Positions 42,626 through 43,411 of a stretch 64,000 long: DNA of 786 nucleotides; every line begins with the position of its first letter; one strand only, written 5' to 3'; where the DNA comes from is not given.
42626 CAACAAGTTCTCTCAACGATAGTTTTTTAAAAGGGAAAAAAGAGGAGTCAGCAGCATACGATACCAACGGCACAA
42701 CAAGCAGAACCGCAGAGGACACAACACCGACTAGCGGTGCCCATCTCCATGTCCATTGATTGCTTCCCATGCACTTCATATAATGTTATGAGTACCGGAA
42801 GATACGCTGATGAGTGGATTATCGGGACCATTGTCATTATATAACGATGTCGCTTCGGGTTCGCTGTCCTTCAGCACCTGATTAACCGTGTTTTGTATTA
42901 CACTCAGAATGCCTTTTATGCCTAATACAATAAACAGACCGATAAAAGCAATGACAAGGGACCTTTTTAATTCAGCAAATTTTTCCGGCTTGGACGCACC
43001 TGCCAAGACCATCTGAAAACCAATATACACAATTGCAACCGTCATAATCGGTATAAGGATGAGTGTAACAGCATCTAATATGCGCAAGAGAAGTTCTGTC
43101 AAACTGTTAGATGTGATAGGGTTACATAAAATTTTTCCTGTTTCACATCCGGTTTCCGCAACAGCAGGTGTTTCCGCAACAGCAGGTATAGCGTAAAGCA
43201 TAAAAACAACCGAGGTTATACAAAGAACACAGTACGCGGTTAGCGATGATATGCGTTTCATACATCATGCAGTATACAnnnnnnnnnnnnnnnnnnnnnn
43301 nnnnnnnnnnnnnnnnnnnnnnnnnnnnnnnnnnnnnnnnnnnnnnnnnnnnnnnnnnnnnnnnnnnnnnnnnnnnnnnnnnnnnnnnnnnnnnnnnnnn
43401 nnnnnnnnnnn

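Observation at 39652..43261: Five paralogous small proteins with VirB2/TrbC conjugative-pilin-like topology, but no secretion ATPases nearby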

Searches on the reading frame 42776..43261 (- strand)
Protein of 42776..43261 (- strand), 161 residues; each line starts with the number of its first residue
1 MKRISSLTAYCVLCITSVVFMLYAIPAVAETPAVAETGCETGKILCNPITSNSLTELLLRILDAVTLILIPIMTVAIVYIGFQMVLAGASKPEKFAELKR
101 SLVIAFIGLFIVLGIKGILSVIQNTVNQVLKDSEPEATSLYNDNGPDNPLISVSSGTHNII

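Call 3: search_protein_families(library=pfam, proteins=[window:42776-43261:-], max_evalue=1)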
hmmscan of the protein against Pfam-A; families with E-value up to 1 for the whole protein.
window:42776-43261:- (161 aa): 4 families
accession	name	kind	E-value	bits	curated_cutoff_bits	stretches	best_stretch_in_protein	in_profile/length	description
PF18895.5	T4SS_pilin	-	4.2e-10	40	26.6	1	51-122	2-71/71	Type IV secretion system pilin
PF04956.18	TrbC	-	3.9e-05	24.2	27.9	1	15-118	16-94/98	TrbC/VIRB2 pilin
PF06664.17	WLS-like_TM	-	0.0073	16.1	28.3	1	10-127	117-215/247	Wntless-like, transmembrane domain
PF01312.24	Bac_export_2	-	0.48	10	24.4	0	7-85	27-98/335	FlhB HrpN YscU SpaS Family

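Call 10: search_protein_families(library=ncbifam, proteins=[window:42776-43261:-], max_evalue=0.1)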
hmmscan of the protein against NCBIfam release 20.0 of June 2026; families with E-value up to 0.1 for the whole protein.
window:42776-43261:- (161 aa): 2 families
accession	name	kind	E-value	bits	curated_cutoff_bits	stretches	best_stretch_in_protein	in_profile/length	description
NF045890.1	conj_pls20_p028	equivalog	6.8e-05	21.9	150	1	61-141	61-140/377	pLS20_p028 family conjugation system transmembrane protein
NF045849.1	ICE_MMCAP2_0565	equivalog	0.00034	20.2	40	1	52-124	7-78/80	Mbov_0395 family pilin-like conjugal transfer protein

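Call 11: find_encoding_contigs(protein=window:42776-43261:-, flank=10000, max_places=6)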
Protein window:42776-43261:- (161 aa): 1 contig read that carries it; 1 place shown.
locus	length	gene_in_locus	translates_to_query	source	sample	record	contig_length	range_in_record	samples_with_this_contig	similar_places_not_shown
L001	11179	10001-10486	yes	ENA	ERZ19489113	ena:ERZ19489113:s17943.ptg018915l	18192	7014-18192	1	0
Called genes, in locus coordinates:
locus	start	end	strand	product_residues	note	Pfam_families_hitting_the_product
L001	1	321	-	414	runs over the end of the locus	PF11104:PilM_2, PF14450:FtsA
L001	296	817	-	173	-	PF02130:YbeY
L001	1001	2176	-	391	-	-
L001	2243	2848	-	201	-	PF10502:Peptidase_S26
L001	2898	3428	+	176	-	PF01195:Pept_tRNA_hydro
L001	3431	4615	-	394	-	PF21710:Spt6_S1 (faint), PF00575:S1, PF23459:S1_RRP5 (faint), PF00575:S1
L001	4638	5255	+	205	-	-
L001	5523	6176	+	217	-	PF13401:AAA_22 (faint), PF13521:AAA_28 (weak), PF13671:AAA_33 (faint), PF02223:Thymidylate_kin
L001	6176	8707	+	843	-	PF00521:DNA_topoisoIV, PF03989:DNA_gyraseA_C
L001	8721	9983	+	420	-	PF13416:SBP_bac_8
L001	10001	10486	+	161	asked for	-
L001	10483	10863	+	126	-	-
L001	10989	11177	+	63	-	?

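Call 16: find_homologous_proteins(query=window:42776-43261:-)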
Query window:42776-43261:- (161 aa): 5 proteins with E <= 0.001 among 610 candidates.
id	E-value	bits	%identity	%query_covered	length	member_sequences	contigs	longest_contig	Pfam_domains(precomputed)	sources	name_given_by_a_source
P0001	9.0e-49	183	83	72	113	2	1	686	PF18895.6,PF04956.19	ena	-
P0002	6.1e-26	109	50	83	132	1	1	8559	PF18895.6,PF04956.19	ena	-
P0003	2.9e-22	97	47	69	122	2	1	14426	PF18895.6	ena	-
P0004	8.6e-22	96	55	53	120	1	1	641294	PF18895.6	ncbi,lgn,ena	-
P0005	2.2e-20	91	47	64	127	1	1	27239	PF18895.6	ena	-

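Call 17: find_encoding_contigs(protein=P0004, flank=10000, max_places=3)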
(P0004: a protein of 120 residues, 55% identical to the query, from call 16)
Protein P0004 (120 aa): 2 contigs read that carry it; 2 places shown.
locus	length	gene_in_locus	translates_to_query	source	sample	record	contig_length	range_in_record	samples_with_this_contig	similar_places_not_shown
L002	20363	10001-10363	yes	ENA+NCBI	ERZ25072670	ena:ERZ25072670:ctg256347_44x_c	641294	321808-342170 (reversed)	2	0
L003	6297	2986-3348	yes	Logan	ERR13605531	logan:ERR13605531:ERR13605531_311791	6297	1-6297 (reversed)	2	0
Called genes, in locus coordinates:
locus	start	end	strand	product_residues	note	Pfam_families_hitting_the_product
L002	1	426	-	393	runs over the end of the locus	PF11104:PilM_2, PF14450:FtsA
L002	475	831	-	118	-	PF02130:YbeY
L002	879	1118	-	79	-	-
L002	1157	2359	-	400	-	PF03129:HGTP_anticodon (faint)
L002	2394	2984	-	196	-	PF10502:Peptidase_S26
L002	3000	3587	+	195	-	PF01195:Pept_tRNA_hydro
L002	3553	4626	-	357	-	PF21710:Spt6_S1 (faint), PF00575:S1 (weak), PF21543:CvfB_2nd (faint), PF23459:S1_RRP5 (faint), PF00575:S1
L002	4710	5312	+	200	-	-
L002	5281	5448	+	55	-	-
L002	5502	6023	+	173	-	PF01637:ATPase_2 (weak), PF13191:AAA_16 (weak), PF25199:nSTAND_NTPase5 (weak), PF13401:AAA_22 (weak), PF13521:AAA_28, PF02223:Thymidylate_kin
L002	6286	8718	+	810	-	PF00521:DNA_topoisoIV, PF03989:DNA_gyraseA_C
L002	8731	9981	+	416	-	PF13416:SBP_bac_8 (weak)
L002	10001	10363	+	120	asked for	PF18895:T4SS_pilin (weak)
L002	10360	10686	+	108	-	-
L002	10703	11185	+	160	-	PF18895:T4SS_pilin (weak)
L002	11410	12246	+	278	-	-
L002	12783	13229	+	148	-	PF07963:N_methyl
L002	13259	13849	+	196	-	PF07963:N_methyl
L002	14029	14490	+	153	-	PF07963:N_methyl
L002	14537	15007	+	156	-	PF07963:N_methyl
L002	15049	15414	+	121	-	-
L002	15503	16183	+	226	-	-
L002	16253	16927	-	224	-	-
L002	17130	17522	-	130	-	-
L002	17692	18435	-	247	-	-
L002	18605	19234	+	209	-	-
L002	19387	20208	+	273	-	-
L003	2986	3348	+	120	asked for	PF18895:T4SS_pilin (weak)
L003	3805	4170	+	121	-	PF18895:T4SS_pilin (weak)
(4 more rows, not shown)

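Call 18: find_encoding_contigs(protein=P0005, flank=10000, max_places=3)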
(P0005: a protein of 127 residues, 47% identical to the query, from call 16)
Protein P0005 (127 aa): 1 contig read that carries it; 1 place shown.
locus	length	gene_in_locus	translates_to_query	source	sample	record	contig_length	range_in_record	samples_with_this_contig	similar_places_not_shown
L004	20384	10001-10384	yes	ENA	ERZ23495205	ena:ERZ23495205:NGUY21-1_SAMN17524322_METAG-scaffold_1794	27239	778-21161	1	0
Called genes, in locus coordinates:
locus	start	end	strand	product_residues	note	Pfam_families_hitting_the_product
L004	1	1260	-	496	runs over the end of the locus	-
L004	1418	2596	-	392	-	-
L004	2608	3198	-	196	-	PF10502:Peptidase_S26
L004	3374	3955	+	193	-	PF01195:Pept_tRNA_hydro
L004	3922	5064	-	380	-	PF17092:PCB_OB (faint), PF23459:S1_RRP5 (faint), PF00575:S1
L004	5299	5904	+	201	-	PF13483:Lactamase_B_3 (weak)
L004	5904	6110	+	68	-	-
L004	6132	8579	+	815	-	PF00521:DNA_topoisoIV, PF03989:DNA_gyraseA_C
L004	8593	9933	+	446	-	-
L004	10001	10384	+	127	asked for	PF18895:T4SS_pilin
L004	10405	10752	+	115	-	-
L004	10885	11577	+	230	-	PF18895:T4SS_pilin (weak)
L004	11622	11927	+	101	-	PF18895:T4SS_pilin (weak)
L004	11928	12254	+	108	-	PF18895:T4SS_pilin (weak)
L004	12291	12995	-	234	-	-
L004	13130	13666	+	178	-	-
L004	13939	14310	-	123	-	-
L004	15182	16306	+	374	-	-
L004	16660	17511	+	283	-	-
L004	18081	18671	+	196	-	PF04002:RadC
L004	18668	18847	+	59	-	-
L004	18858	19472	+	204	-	-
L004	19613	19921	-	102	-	-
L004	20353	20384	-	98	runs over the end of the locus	PF02033:RBFA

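Call 23: find_related_loci(query=A1, collection=genome_contigs, flank=10000)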
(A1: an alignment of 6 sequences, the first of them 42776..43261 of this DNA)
Query A1 (161 aa) in genome_contigs; peptide patterns used: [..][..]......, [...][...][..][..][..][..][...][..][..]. (x = any residue, [..] = any of these).
154 stretches matched a pattern; 2 encode a relative of the query (tblastn E <= 1e-3); 2 distinct loci.
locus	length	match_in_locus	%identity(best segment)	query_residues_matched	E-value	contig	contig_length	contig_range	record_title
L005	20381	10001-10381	43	19-139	2e-29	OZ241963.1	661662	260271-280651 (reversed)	MAG: Candidatus Paceibacterota bacterium isolate a4431f2c-c61a-43fb-9f92-c5996bac4907 genome assembly, chromosome: 1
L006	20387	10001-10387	43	14-136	2e-28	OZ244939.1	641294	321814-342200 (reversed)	MAG: Candidatus Paceibacterota bacterium isolate 42719d17-90dc-4aa8-9b60-4e7b6e23aec2 genome assembly, chromosome: 1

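Call 32: find_homologous_proteins(query=A2, max_evalue=0.001)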
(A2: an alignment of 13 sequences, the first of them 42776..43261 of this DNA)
Query A2 (13 sequences) (161 aa, profile of the alignment): 17 proteins with E <= 0.001 among 8000 candidates.
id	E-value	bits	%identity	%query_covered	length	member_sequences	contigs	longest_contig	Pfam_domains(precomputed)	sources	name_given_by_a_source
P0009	1.2e-42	163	-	-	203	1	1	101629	-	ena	-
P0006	8.2e-42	160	43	9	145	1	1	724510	-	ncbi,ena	-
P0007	7.7e-41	157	-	-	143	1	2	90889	-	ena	-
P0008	1.7e-39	153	-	-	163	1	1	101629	-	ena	-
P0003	3.1e-37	146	47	69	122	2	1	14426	PF18895.6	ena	-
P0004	5.4e-34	135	55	53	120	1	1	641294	PF18895.6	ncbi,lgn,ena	-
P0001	2.9e-32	129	83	72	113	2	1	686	PF18895.6,PF04956.19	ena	-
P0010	4.8e-27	112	-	-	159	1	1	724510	PF18895.6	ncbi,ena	-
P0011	9.1e-22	95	-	-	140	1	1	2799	PF18895.6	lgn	-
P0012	1.1e-20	92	26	24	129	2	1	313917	PF18895.6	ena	-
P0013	1.1e-19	89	30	16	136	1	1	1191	PF18895.6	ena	-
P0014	5.4e-17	80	-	-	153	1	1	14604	PF18895.6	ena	-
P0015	3.0e-16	77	29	19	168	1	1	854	PF18895.6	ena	-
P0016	6.7e-16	76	-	-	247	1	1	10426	PF18895.6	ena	-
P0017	8.2e-16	76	-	-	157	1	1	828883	PF18895.6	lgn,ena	-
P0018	1.0e-15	76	44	6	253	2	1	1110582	PF18895.6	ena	-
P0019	6.6e-5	41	-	-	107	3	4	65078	PF18895.6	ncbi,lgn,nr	ncbi:MAG: hypothetical protein KBC12_01315 [Candidatus Pacebacteria bacterium]|nr:hypothetical prote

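Call 33: find_encoding_contigs(protein=P0017, flank=10000, max_places=2)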
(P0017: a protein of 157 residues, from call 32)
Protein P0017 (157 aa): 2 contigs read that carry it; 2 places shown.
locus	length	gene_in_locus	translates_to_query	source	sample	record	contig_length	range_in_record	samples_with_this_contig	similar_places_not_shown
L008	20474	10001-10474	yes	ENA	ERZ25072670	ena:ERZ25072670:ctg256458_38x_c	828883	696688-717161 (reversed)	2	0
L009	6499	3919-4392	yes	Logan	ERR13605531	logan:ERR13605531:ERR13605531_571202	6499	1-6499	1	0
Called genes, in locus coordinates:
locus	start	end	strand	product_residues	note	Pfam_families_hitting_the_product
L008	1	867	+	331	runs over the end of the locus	PF05496:RuvB_N, PF13177:DNA_pol3_delta2, PF13401:AAA_22 (faint), PF00004:AAA, PF13173:AAA_14 (weak), PF13177:DNA_pol3_delta2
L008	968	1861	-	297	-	PF02481:DNA_processg_A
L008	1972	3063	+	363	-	PF02646:RmuC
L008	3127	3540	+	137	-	PF09424:YqeY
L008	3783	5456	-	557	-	PF06418:CTP_synth_N, PF00117:GATase, PF07722:Peptidase_C26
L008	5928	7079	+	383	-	PF03033:Glyco_transf_28, PF04101:Glyco_tran_28_C, PF06722:EryCIII-like_C (weak)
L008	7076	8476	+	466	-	PF00749:tRNA-synt_1c, PF19269:Anticodon_2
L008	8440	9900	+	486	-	PF01551:Peptidase_M23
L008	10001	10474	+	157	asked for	PF18895:T4SS_pilin (weak)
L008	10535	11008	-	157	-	PF01161:PBP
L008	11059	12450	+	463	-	PF00224:PK, PF02887:PK_C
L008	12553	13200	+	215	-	-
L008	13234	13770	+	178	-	-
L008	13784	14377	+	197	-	-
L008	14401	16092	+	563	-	PF05157:MshEN, PF00437:T2SSE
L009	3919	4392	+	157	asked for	PF18895:T4SS_pilin (weak)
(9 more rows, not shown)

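Call 34: find_encoding_contigs(protein=P0018, flank=10000, max_places=2)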
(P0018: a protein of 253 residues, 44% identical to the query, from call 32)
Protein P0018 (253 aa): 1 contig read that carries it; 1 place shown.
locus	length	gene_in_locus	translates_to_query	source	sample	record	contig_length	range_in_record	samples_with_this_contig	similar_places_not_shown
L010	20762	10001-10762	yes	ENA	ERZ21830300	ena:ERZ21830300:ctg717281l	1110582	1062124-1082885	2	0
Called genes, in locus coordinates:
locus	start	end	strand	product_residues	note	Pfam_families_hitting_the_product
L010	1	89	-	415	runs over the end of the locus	-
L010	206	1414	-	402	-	-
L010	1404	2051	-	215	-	PF10502:Peptidase_S26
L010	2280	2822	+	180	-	PF01195:Pept_tRNA_hydro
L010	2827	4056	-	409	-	PF23459:S1_RRP5 (faint), PF21710:Spt6_S1 (faint), PF00575:S1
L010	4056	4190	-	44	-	-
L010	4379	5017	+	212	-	PF13483:Lactamase_B_3 (weak)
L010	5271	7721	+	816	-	PF00521:DNA_topoisoIV, PF03989:DNA_gyraseA_C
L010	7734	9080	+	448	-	-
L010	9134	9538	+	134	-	PF04956:TrbC (weak), PF18895:T4SS_pilin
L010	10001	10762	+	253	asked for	PF18895:T4SS_pilin (weak)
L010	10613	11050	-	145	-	-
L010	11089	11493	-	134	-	-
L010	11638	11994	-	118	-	-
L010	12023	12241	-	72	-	-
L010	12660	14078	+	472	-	-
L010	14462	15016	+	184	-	-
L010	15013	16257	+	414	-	-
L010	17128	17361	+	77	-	-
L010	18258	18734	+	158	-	-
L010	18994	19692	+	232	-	-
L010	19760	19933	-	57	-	-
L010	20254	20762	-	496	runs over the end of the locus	PF00009:GTP_EFTU, PF01926:MMR_HSR1, PF22042:EF-G_D2, PF11987:IF-2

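Call 35: find_encoding_contigs(protein=P0012, flank=10000, max_places=2)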
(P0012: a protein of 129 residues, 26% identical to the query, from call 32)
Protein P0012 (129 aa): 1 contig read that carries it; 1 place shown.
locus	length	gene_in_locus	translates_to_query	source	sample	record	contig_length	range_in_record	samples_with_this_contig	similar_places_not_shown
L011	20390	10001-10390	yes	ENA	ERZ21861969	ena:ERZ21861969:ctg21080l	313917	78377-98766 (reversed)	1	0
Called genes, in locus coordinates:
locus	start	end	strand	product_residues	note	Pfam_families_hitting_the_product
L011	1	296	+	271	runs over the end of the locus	PF06750:A24_N_bact, PF01478:Peptidase_A24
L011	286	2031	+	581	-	PF03485:Arg_tRNA_synt_N, PF00750:tRNA-synt_1d, PF05746:DALR_1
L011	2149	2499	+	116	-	-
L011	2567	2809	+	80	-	PF05768:Glrx-like (weak), PF00462:Glutaredoxin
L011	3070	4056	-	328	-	PF00156:Pribosyltran (weak)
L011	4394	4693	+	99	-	-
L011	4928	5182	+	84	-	-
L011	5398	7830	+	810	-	PF00521:DNA_topoisoIV, PF03989:DNA_gyraseA_C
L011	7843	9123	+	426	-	-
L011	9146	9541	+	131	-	PF04956:TrbC (weak), PF18895:T4SS_pilin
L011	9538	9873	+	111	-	-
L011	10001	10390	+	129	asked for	PF18895:T4SS_pilin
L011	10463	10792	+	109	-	-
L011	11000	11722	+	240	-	-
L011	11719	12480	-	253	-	-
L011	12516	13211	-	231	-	-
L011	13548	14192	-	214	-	-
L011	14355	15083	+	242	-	-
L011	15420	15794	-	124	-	-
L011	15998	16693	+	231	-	-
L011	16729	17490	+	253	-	-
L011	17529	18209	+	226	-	-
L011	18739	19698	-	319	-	PF01734:Patatin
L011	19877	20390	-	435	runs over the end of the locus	PF00275:EPSP_synthase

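Call 36: search_protein_representatives(alignment_id=A2)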
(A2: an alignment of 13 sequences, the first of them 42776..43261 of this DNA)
Query: 13 sequences, 153 profile positions. Proteins with E-value up to 0.001 (for the whole library): 16803; up to 1e-10: 1074; up to 1e-30: 10. The best 150 are listed.
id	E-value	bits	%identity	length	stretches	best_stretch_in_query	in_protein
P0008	5.5e-40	152.9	-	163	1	3-145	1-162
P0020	2.1e-39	150.9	-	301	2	19-132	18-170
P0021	4.6e-39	149.9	-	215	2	20-125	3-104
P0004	1.7e-34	135.0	-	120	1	8-127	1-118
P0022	6.5e-34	133.1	-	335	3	21-121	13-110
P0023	6.1e-33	130.0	-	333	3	43-124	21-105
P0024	2.8e-32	127.8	-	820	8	57-126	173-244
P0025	7.4e-32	126.4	-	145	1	11-139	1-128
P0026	2.4e-31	124.8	-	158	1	1-150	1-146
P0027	6.2e-31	123.4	-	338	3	43-129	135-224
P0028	7.4e-30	120.0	-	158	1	12-146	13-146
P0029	9.5e-30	119.6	-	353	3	46-128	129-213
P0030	1.7e-29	118.8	-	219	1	19-132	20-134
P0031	2.8e-29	118.1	-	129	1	15-131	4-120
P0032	1.7e-28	115.5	-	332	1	10-138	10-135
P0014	1.7e-17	79.8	-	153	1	13-145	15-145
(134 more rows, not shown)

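Call 39: search_solved_structures(query=A2, max_evalue=10)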
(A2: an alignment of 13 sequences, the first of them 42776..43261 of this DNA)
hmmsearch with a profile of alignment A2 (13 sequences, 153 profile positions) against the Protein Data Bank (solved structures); distinct sequences matched with E-value up to 10: 2.
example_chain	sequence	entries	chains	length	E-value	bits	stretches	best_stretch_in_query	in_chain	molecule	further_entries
9llg_M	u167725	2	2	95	0.025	17.5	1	50-118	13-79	De novo designed negative allosteric GPCR exoframe modulator targeting TM5/6/7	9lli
6gc2_L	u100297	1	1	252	0.96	12.4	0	94-112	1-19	Light Chain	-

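Call 44: predict_structure(alignment_id=A3)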
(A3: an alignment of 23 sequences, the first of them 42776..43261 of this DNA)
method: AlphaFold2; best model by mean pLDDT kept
length: 161 residues; sequences in the alignment: 23
mean_pLDDT: 70.3   pTM: 0.44
mean pLDDT of the five models: 70.3, 70.1, 67.4, 65.5, 64.1
residues with pLDDT >= 90: 0; 70-90: 98; 50-70: 48; < 50: 15
segments of 3 or more residues with pLDDT < 50: 31-34, 156-159
pLDDT, mean of each block of 10 residues (from residue 1): 67 76 63 51 53 72 80 83 80 81 85 84 83 64 54 50 51
secondary structure, 60 per line:
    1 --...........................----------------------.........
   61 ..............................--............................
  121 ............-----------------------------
elements in order: H3-29 H52-90 H93-132

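Call 46: fold_search(model_id=the predicted structure, library=pdb)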
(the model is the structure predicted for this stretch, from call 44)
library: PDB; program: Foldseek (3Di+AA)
matches with E <= 10: 1; with E <= 0.001: 0
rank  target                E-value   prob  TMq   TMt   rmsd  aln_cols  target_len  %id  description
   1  9igy_C                9.0e+00  0.12  0.19  0.18   1.5        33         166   21  Structure of a Chimeric Protein Composed of the SNX5 PhoX Domain and the N-terminal domain of NCOA7-AS,crystal form II (released 2026-01-28)

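Call 67: find_encoding_contigs(protein=P0019, flank=10000, max_places=3)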
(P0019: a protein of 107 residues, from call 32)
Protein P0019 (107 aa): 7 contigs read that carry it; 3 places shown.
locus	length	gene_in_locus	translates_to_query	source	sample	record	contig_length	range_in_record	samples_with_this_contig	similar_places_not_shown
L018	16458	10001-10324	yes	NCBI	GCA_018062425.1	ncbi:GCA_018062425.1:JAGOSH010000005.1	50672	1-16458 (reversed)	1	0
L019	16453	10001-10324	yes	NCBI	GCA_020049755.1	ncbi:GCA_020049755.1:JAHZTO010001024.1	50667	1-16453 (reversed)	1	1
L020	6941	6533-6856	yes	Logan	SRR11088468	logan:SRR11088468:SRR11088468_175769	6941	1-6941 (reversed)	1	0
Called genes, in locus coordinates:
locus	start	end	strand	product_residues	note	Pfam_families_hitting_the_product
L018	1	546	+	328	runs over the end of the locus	PF01636:APH, PF01633:Choline_kinase (weak), PF02958:EcKL (weak)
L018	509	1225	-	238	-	PF00483:NTP_transferase, PF12804:NTP_transf_3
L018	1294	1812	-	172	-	PF00293:NUDIX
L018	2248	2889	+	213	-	-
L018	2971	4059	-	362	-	PF21543:CvfB_2nd (faint), PF21710:Spt6_S1 (faint), PF00575:S1, PF23459:S1_RRP5 (faint), PF00575:S1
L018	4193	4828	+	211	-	PF13483:Lactamase_B_3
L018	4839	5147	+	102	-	-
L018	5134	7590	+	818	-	PF00521:DNA_topoisoIV, PF03989:DNA_gyraseA_C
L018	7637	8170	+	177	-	PF01209:Ubie_methyltran, PF05175:MTS (weak), PF06325:PrmA (weak), PF02475:TRM5-TYW2_MTfase (weak), PF13847:Methyltransf_31, PF08241:Methyltransf_11, PF08242:Methyltransf_12, PF13649:Methyltransf_25, +1 more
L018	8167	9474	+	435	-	PF01547:SBP_bac_1, PF13416:SBP_bac_8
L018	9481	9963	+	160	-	-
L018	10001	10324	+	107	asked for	PF18895:T4SS_pilin (weak)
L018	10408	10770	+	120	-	PF18895:T4SS_pilin (weak)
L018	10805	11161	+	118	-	-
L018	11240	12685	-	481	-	-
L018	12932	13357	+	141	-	-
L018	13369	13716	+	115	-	PF18895:T4SS_pilin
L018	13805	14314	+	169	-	PF18895:T4SS_pilin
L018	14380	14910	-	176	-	-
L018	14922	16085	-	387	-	PF01145:Band_7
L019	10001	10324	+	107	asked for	PF18895:T4SS_pilin (weak)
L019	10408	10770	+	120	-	PF18895:T4SS_pilin (weak)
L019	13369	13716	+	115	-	PF18895:T4SS_pilin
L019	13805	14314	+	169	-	PF18895:T4SS_pilin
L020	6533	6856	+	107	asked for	PF18895:T4SS_pilin (weak)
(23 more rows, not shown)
